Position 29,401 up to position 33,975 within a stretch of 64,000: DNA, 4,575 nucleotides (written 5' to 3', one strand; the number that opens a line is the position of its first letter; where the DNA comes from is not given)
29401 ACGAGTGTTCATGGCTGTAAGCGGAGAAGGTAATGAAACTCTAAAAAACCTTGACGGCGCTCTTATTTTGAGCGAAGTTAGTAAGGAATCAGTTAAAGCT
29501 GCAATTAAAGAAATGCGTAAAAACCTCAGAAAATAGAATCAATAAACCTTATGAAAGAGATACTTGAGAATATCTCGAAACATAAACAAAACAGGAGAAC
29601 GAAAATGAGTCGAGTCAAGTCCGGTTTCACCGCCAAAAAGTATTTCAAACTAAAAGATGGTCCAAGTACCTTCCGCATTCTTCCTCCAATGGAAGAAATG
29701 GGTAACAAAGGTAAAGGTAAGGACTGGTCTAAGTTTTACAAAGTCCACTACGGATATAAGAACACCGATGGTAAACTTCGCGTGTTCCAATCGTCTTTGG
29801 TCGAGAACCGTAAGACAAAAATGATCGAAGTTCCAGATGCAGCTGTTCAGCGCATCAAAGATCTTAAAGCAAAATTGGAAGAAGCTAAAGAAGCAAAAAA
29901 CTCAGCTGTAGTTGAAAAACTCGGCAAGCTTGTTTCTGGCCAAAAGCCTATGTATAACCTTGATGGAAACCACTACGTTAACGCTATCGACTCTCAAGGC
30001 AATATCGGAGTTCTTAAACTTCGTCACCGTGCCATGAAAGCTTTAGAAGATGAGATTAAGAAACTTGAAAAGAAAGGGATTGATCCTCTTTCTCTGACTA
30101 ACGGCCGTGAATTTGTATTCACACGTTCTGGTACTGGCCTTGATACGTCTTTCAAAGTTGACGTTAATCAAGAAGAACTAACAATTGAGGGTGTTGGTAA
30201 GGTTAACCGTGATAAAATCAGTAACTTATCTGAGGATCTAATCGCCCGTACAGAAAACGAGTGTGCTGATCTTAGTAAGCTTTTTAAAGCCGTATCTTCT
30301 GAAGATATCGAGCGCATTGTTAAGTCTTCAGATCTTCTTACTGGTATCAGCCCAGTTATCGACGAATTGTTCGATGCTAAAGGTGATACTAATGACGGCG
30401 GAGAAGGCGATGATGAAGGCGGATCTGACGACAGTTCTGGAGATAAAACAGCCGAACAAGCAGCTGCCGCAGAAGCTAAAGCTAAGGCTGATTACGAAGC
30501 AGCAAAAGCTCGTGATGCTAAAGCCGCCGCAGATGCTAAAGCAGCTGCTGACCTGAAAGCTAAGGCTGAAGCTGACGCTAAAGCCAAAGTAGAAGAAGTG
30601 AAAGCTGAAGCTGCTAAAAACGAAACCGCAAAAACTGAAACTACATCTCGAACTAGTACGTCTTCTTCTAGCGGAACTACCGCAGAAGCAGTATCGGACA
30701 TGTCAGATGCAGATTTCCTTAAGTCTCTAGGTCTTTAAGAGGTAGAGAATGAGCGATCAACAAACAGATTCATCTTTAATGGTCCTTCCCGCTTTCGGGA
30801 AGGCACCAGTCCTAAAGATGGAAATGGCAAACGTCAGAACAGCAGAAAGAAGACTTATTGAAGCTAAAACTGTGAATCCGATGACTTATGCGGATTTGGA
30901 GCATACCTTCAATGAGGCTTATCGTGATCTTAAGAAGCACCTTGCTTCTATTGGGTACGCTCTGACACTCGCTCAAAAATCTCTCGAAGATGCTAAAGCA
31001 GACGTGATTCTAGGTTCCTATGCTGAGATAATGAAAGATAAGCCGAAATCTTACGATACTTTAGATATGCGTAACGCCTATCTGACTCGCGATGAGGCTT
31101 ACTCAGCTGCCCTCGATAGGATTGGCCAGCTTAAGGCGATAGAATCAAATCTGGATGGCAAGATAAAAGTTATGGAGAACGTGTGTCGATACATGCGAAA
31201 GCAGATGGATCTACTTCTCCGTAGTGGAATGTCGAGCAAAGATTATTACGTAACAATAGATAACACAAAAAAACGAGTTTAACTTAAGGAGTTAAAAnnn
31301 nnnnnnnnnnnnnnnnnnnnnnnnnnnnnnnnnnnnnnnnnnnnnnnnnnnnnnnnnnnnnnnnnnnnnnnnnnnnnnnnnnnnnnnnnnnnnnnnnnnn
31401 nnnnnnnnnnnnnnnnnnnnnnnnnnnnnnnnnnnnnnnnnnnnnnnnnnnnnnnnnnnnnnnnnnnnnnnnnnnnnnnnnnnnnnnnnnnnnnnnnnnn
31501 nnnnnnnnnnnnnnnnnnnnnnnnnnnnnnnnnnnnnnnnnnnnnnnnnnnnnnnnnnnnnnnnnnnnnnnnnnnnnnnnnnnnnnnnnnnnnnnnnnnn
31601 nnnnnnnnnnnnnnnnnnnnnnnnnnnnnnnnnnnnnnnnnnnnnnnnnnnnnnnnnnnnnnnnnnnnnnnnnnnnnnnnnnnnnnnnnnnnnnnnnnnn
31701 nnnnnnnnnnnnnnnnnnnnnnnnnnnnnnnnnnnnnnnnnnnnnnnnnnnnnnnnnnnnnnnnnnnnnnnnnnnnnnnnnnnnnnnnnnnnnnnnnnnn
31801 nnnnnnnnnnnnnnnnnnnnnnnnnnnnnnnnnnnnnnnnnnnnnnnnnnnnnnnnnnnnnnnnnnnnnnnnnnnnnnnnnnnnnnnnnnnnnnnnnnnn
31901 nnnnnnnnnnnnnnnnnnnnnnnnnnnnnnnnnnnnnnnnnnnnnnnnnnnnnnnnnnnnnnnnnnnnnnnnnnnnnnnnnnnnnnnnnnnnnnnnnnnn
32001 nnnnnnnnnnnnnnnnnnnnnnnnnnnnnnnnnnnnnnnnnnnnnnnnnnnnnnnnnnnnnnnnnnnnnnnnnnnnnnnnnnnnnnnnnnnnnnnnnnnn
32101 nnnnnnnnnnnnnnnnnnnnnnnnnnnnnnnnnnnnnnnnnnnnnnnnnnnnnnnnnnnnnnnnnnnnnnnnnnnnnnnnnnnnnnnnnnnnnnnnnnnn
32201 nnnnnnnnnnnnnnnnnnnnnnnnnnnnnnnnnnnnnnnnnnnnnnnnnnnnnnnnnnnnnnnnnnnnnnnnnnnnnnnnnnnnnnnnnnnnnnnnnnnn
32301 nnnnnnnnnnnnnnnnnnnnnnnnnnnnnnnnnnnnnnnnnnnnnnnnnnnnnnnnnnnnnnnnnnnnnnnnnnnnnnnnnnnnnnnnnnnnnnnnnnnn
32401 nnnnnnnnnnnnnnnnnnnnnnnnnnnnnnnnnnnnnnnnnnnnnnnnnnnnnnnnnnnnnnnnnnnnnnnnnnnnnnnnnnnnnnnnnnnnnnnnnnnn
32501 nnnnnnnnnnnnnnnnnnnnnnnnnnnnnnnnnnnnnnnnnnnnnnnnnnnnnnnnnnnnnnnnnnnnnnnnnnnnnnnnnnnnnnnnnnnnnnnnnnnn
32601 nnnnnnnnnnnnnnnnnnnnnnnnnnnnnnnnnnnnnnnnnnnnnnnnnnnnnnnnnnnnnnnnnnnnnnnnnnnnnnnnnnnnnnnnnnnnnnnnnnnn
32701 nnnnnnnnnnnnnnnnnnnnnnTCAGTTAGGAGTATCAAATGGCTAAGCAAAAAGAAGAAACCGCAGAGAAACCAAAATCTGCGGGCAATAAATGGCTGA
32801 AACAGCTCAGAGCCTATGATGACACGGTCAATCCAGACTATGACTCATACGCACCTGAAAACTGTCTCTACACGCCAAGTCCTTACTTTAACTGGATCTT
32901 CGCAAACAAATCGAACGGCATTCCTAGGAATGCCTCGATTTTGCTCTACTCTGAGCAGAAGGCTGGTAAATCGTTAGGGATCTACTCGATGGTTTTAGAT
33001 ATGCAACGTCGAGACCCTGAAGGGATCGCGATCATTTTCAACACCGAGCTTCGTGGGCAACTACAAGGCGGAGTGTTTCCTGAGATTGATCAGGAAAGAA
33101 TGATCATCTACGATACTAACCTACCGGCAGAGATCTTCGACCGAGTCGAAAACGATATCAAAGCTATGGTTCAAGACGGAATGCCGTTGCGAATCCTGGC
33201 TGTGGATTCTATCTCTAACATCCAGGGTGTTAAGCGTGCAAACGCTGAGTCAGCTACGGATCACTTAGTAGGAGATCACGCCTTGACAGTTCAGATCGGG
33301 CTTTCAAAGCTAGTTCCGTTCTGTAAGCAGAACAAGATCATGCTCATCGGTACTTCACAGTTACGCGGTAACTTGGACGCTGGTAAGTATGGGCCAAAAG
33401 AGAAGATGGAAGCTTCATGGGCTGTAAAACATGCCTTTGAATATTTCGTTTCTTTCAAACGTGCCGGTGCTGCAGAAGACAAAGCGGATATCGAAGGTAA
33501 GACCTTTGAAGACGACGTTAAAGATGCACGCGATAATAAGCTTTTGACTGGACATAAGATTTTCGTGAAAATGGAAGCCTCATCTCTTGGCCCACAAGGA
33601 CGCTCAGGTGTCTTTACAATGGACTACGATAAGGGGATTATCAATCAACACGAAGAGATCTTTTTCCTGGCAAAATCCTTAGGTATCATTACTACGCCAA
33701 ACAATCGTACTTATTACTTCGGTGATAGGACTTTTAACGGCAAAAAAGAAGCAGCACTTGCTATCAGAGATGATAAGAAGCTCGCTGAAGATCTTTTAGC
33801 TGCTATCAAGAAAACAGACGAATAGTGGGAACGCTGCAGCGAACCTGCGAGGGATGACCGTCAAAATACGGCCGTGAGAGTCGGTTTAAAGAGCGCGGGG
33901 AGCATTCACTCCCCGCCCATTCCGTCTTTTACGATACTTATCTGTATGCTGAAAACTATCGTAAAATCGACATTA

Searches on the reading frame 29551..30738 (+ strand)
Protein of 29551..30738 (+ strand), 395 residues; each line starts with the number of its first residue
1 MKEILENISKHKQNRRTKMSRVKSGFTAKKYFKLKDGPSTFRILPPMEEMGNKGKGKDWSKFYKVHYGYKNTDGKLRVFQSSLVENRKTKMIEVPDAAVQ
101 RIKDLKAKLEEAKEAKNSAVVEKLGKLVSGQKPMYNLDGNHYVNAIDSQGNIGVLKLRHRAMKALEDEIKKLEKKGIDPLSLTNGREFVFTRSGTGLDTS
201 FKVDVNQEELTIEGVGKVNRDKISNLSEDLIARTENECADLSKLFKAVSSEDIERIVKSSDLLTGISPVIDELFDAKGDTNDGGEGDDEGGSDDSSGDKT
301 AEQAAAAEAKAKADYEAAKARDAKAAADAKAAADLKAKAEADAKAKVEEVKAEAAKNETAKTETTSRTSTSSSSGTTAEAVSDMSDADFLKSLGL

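Call 44: search_protein_families(library=phrogs, proteins=[window:29551-30738:+])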
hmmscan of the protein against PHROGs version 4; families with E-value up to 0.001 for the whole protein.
window:29551-30738:+ (395 aa): 1 family
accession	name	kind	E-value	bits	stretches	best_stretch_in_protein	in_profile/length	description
phrog_1192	-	DNA, RNA and nucleotide metabolism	1.6e-06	28.8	1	5-212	5-197/326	single strand DNA binding protein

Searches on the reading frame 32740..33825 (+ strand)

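Call 44: search_protein_families(library=phrogs, proteins=[window:32740-33825:+])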
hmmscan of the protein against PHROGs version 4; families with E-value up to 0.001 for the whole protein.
window:32740-33825:+ (361 aa): 2 families
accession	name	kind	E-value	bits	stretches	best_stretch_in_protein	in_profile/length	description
phrog_97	-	other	5.7e-23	82.9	2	1-243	1-255/506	UvsX-like recombinase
phrog_8337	-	DNA, RNA and nucleotide metabolism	3.6e-06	27.6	1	33-248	40-248/273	DNA repair protein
